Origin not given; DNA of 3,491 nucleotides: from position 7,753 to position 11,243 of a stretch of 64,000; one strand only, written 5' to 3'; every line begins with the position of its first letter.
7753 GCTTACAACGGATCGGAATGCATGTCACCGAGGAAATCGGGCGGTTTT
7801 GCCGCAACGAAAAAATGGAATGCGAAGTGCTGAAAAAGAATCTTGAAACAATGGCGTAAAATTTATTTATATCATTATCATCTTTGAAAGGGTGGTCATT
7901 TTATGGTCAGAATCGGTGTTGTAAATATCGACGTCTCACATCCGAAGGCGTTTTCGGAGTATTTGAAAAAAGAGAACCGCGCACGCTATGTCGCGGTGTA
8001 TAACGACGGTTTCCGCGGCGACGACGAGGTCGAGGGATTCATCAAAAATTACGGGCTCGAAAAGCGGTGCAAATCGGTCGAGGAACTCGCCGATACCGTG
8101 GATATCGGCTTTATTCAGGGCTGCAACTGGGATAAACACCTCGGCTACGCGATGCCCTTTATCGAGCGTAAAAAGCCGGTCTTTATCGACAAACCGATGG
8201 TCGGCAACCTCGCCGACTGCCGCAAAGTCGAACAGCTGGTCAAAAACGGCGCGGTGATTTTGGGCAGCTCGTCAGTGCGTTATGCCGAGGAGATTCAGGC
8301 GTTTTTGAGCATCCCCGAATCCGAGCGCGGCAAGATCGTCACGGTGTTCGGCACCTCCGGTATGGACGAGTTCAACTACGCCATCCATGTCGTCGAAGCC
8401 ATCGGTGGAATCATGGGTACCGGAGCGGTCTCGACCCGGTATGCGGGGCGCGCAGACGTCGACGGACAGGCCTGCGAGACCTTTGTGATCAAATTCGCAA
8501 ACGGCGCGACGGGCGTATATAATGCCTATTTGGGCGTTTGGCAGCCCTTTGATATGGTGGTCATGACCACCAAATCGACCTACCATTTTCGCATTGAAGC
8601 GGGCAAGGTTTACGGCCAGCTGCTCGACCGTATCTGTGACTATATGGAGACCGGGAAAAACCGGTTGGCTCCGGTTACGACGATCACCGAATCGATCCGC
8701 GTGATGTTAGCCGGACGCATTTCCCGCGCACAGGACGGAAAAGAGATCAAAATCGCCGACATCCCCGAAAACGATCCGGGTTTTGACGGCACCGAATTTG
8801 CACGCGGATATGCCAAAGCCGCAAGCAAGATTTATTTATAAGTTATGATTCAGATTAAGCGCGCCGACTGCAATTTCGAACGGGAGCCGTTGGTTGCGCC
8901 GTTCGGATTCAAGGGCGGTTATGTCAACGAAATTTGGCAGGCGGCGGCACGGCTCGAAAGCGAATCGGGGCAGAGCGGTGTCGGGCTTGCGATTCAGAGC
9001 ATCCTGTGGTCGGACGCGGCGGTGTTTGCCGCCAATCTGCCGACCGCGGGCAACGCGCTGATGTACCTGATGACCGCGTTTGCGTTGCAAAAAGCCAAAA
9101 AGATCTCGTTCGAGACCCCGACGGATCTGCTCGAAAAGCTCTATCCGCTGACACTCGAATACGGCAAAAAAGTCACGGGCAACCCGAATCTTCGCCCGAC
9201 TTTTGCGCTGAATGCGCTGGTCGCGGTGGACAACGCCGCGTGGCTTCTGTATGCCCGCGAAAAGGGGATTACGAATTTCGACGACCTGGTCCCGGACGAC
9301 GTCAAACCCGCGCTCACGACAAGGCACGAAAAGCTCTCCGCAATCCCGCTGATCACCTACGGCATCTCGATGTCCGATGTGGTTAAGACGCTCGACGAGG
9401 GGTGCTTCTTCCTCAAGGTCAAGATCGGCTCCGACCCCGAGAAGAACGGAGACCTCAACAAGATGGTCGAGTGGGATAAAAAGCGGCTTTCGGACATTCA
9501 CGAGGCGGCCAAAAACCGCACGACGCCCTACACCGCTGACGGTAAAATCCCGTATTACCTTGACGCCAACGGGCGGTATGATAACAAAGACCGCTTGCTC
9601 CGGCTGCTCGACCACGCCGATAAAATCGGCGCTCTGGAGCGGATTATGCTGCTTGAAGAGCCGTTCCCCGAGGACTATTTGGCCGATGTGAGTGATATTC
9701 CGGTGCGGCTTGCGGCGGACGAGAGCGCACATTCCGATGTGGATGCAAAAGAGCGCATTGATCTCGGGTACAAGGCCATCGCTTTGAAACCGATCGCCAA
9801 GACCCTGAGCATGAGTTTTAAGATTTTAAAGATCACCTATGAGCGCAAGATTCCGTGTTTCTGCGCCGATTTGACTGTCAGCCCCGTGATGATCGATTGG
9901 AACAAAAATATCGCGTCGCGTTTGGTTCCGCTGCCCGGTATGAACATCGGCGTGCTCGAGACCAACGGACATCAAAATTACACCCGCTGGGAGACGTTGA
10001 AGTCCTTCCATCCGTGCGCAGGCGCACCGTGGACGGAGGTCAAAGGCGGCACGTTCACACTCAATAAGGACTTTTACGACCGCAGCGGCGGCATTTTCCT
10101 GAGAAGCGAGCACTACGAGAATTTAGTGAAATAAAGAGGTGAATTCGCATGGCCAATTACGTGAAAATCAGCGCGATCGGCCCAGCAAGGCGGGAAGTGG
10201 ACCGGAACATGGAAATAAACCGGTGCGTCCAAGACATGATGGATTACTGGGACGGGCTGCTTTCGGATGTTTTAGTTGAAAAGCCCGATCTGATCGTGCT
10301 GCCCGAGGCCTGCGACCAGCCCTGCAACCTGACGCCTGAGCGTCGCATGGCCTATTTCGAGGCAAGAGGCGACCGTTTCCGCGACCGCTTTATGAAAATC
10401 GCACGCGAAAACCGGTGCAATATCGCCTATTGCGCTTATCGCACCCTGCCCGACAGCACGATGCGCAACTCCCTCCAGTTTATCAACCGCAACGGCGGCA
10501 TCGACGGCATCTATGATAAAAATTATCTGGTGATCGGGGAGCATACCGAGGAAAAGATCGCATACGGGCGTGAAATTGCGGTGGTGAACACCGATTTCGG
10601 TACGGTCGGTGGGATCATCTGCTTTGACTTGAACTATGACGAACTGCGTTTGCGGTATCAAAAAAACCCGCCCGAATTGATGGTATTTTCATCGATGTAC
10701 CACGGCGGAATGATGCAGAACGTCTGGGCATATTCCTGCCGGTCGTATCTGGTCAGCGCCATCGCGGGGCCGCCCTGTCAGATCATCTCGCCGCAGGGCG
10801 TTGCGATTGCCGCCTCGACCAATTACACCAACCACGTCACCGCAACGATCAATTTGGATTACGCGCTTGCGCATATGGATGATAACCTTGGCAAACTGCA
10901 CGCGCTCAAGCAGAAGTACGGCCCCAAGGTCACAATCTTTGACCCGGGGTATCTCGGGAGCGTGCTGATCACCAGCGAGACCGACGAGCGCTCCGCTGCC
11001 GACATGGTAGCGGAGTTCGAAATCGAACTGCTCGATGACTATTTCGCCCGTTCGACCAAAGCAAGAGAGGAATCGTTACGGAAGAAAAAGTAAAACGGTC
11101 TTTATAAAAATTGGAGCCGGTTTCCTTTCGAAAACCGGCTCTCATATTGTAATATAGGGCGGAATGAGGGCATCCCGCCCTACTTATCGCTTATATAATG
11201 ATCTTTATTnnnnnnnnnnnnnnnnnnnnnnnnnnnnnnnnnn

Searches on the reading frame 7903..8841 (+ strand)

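Call 3: search_protein_families(library=pfam, proteins=[window:7903-8841:+], max_evalue=0.01)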
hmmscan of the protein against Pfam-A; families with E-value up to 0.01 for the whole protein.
window:7903-8841:+ (312 aa): 1 family
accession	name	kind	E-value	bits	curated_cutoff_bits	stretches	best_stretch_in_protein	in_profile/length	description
PF01408.29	GFO_IDH_MocA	-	6.5e-08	33.7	24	1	15-119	14-115/120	Oxidoreductase family, NAD-binding Rossmann fold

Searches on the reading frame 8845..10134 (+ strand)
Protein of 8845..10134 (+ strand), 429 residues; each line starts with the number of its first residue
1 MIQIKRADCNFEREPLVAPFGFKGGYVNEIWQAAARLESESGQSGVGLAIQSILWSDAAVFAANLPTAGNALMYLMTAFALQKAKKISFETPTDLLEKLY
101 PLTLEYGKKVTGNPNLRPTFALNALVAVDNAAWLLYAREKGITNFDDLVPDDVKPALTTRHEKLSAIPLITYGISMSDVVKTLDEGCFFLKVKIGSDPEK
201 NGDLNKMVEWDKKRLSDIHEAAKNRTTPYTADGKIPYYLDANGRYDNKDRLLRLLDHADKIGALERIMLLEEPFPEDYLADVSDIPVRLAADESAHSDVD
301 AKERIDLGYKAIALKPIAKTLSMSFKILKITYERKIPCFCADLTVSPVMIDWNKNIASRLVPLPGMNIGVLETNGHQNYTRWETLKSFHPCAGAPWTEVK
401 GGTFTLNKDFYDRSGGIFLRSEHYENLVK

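Call 3: search_protein_families(library=pfam, proteins=[window:8845-10134:+], max_evalue=0.01)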
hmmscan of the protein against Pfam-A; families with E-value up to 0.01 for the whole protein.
window:8845-10134:+ (429 aa): 1 family
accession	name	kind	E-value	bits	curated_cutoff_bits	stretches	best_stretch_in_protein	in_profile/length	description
PF13378.12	MR_MLE_C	-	2.9e-07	30.9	29.4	1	182-312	9-122/219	Enolase C-terminal domain-like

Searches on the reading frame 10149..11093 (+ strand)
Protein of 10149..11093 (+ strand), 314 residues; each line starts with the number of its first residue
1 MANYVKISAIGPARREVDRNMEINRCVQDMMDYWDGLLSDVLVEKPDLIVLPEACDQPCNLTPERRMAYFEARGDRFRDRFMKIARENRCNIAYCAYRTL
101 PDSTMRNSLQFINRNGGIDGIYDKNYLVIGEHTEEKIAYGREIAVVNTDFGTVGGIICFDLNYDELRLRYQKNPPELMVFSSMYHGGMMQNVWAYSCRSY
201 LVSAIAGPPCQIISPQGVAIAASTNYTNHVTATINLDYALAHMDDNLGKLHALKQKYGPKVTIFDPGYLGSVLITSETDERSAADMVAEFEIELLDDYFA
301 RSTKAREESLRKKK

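Call 3: search_protein_families(library=pfam, proteins=[window:10149-11093:+], max_evalue=0.01)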
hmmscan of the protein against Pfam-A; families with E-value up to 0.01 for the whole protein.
window:10149-11093:+ (314 aa): 1 family
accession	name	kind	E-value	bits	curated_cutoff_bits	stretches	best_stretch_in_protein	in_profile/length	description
PF00795.27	CN_hydrolase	-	4.2e-15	56.2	23.2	1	41-199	28-193/256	Carbon-nitrogen hydrolase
